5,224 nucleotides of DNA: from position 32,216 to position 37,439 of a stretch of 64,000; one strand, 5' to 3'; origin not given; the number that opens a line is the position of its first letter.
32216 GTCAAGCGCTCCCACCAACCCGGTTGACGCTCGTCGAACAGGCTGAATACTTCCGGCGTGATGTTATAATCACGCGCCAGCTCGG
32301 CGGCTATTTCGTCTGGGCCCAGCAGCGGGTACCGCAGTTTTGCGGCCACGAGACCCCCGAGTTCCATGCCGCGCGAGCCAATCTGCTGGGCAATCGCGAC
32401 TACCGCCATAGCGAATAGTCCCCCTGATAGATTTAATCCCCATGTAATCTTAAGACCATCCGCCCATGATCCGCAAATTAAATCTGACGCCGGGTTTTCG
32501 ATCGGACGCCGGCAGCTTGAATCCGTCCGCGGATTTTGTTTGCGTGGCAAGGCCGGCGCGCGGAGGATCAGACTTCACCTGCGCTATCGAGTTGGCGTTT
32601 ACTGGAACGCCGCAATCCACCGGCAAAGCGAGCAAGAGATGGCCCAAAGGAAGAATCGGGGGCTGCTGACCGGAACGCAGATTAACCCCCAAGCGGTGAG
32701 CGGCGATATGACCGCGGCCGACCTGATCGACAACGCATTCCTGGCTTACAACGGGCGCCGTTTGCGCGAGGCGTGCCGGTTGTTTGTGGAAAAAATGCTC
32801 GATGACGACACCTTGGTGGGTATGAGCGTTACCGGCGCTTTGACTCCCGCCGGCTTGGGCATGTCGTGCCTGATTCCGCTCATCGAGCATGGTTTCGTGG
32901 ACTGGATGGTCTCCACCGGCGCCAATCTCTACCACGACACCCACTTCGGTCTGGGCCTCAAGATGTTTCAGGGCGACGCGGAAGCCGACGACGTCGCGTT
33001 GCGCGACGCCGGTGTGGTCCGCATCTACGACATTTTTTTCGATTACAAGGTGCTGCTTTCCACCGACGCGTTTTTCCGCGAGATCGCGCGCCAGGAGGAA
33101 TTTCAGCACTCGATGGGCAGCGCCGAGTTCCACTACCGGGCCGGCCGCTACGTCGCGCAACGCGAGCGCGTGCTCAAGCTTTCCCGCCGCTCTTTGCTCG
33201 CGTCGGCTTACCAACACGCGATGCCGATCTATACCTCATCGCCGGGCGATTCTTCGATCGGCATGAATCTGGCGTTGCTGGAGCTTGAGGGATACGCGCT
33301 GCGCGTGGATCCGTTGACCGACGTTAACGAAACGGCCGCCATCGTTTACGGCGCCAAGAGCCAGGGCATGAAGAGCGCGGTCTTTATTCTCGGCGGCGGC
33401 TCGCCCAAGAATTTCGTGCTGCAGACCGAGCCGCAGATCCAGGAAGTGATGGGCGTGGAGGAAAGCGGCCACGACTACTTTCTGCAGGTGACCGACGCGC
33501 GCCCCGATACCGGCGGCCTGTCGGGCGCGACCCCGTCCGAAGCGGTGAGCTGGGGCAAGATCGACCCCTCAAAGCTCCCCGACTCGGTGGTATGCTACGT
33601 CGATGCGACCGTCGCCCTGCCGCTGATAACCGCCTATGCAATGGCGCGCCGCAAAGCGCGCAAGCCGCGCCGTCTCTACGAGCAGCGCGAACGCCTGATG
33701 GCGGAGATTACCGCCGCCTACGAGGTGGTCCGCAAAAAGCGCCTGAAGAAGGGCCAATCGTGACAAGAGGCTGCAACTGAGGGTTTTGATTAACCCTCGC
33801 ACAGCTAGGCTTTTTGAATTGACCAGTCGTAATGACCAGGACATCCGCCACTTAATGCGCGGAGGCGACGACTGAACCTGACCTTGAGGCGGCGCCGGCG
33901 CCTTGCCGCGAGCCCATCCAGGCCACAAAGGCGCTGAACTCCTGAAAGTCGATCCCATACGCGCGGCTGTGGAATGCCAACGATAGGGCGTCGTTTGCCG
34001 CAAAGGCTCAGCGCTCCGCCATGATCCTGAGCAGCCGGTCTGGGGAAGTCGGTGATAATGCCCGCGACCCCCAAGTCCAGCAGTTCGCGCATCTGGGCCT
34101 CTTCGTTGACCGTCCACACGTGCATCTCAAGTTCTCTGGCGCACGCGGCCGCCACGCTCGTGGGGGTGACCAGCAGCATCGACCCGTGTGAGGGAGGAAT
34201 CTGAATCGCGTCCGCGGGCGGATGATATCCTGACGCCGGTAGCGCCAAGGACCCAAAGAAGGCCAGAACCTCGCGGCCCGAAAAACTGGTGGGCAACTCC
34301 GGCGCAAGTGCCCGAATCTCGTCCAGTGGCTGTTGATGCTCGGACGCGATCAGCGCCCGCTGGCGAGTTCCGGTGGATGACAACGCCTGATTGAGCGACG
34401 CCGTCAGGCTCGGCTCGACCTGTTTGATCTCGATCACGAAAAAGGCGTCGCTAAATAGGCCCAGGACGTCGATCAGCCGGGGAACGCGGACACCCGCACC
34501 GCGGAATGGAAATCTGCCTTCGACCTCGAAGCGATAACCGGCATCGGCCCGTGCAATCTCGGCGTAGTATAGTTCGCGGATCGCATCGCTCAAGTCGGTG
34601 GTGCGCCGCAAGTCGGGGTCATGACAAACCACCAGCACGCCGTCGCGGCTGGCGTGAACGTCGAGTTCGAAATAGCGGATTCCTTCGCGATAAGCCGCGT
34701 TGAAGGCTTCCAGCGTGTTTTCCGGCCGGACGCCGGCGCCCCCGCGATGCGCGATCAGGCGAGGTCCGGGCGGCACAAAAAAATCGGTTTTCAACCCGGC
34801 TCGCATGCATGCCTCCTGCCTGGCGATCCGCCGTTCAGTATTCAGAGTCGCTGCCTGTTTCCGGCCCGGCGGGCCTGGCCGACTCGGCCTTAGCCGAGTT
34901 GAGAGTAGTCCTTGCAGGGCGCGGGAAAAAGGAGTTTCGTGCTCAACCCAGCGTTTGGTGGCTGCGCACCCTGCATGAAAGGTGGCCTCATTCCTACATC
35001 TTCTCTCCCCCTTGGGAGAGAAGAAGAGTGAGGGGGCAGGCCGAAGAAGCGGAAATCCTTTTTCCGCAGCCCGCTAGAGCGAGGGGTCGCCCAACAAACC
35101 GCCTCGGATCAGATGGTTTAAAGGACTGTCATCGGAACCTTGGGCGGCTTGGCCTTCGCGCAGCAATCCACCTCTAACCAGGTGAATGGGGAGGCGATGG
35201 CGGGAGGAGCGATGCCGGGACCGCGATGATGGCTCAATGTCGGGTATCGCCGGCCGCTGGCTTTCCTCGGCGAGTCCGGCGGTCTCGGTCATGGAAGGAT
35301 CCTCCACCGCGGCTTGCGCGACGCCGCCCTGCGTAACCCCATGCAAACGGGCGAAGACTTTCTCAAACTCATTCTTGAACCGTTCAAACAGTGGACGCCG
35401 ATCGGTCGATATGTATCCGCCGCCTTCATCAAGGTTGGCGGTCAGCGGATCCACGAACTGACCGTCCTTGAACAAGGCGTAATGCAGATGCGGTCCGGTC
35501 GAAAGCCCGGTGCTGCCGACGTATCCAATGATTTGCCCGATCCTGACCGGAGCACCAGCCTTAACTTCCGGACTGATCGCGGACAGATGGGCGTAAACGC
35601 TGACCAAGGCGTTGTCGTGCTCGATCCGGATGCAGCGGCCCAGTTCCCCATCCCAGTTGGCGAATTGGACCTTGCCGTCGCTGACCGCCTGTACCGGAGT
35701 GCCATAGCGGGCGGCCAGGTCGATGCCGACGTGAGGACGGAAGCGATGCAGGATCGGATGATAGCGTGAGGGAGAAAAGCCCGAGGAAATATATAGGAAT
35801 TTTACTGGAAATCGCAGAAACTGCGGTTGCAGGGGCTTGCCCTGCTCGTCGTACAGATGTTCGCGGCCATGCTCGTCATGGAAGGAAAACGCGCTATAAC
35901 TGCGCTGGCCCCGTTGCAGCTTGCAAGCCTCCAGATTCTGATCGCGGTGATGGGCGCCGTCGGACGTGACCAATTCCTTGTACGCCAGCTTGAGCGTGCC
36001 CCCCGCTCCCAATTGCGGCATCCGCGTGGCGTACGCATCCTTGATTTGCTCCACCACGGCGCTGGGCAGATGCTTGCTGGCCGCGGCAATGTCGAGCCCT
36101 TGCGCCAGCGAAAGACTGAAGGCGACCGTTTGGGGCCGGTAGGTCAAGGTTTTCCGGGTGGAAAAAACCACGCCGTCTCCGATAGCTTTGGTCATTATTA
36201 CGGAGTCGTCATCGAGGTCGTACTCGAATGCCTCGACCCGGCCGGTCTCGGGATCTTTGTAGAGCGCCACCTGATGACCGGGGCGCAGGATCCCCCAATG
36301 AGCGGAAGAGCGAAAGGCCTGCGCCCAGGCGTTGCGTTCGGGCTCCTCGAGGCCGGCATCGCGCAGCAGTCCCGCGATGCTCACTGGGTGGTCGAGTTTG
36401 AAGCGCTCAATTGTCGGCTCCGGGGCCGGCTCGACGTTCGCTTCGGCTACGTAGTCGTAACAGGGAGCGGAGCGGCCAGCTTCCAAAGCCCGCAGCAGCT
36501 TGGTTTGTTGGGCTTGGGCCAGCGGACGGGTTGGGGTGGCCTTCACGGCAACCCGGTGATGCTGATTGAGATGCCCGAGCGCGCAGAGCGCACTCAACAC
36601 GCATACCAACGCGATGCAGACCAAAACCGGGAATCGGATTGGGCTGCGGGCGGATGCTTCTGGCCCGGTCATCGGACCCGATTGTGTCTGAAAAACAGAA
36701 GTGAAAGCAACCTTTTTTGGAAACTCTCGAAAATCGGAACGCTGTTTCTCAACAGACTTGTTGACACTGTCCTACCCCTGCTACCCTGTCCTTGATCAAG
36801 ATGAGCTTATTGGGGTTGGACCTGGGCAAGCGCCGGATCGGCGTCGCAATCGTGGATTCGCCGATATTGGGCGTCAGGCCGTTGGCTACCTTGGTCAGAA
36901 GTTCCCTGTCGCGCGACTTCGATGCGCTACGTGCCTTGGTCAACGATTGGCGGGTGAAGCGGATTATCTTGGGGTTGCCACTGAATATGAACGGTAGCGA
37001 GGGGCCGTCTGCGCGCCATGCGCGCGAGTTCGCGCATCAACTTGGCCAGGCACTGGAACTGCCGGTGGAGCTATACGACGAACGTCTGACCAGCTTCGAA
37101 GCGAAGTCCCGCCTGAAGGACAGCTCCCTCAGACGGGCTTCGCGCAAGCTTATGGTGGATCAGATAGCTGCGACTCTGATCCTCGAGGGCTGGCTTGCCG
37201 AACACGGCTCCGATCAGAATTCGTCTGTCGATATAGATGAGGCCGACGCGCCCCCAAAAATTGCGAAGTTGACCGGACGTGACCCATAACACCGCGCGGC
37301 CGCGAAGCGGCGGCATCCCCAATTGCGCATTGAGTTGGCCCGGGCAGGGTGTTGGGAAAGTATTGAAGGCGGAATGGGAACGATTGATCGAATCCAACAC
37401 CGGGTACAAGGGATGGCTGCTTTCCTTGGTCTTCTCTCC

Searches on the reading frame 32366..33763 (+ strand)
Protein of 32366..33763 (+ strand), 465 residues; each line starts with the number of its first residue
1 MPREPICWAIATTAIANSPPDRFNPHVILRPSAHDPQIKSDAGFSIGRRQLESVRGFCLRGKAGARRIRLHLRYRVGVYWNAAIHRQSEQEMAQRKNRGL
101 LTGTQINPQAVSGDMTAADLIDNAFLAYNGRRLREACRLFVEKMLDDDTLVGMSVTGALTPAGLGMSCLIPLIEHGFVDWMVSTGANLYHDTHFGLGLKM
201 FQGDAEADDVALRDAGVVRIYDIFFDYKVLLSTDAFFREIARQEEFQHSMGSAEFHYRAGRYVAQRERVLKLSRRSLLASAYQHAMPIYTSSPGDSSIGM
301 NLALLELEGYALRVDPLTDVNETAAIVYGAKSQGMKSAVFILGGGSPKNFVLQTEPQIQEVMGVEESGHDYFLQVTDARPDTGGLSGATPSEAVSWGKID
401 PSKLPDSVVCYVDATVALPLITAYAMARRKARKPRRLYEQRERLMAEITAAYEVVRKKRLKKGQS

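Call 52: search_protein_families(library=pfam, proteins=[window:32366-33763:+], max_evalue=0.0001)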
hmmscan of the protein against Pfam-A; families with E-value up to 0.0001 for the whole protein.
window:32366-33763:+ (465 aa): 1 family
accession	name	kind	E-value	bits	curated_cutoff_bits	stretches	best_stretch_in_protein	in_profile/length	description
PF01916.23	DS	-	2.4e-71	240.8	27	1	127-424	10-287/288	Deoxyhypusine synthase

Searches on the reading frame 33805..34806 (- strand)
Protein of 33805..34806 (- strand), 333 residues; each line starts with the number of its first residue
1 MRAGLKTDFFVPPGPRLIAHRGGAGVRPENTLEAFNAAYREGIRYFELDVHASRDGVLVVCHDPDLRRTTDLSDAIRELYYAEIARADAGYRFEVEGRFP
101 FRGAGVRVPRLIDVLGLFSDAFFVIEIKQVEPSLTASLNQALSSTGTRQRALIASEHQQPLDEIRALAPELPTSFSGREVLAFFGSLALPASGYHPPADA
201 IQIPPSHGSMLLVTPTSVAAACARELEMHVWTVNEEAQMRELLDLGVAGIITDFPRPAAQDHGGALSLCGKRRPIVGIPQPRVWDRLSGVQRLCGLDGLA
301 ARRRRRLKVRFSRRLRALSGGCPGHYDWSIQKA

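Call 52: search_protein_families(library=pfam, proteins=[window:33805-34806:-], max_evalue=0.0001)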
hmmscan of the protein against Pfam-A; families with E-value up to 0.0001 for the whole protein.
window:33805-34806:- (333 aa): 2 families
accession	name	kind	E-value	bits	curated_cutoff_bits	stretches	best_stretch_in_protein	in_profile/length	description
PF03009.23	GDPD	-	4e-42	145.4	23.6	1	20-255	1-242/244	Glycerophosphoryl diester phosphodiesterase family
PF13653.12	GDPD_2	-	8.6e-08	32.9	27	1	230-253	4-27/30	Glycerophosphoryl diester phosphodiesterase family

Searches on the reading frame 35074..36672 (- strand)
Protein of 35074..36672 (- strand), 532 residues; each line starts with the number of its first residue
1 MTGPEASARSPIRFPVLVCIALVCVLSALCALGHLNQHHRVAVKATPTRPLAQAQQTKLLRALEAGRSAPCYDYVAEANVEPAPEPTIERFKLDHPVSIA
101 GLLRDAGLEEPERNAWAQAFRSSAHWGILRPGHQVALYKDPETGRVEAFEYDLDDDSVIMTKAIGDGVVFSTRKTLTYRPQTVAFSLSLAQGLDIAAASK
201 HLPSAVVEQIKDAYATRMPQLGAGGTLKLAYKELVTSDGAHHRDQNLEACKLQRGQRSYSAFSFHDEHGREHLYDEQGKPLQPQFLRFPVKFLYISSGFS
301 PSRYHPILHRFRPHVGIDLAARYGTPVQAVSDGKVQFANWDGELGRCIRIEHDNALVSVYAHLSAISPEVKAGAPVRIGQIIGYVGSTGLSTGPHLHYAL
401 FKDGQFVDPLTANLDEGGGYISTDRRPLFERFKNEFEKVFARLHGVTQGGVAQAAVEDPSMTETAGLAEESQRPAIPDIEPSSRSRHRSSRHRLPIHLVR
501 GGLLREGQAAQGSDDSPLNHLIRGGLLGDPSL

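Call 52: search_protein_families(library=pfam, proteins=[window:35074-36672:-], max_evalue=0.0001)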
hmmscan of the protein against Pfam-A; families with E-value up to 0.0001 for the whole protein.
window:35074-36672:- (532 aa): 2 families
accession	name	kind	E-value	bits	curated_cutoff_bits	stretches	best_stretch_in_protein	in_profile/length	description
PF01551.29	Peptidase_M23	-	2.6e-31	108.1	28.7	1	313-409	2-96/96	Peptidase family M23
PF19425.4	Csd3_N2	-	4.8e-05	23.7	27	0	241-301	65-122/122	Csd3 second domain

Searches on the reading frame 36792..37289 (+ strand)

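Call 52: search_protein_families(library=pfam, proteins=[window:36792-37289:+], max_evalue=0.0001)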
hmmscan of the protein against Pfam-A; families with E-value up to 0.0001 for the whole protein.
window:36792-37289:+ (165 aa): 1 family
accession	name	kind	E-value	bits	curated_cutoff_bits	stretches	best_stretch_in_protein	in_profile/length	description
PF03652.20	RuvX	-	3.9e-41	141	29.2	1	4-136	1-133/134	Holliday junction resolvase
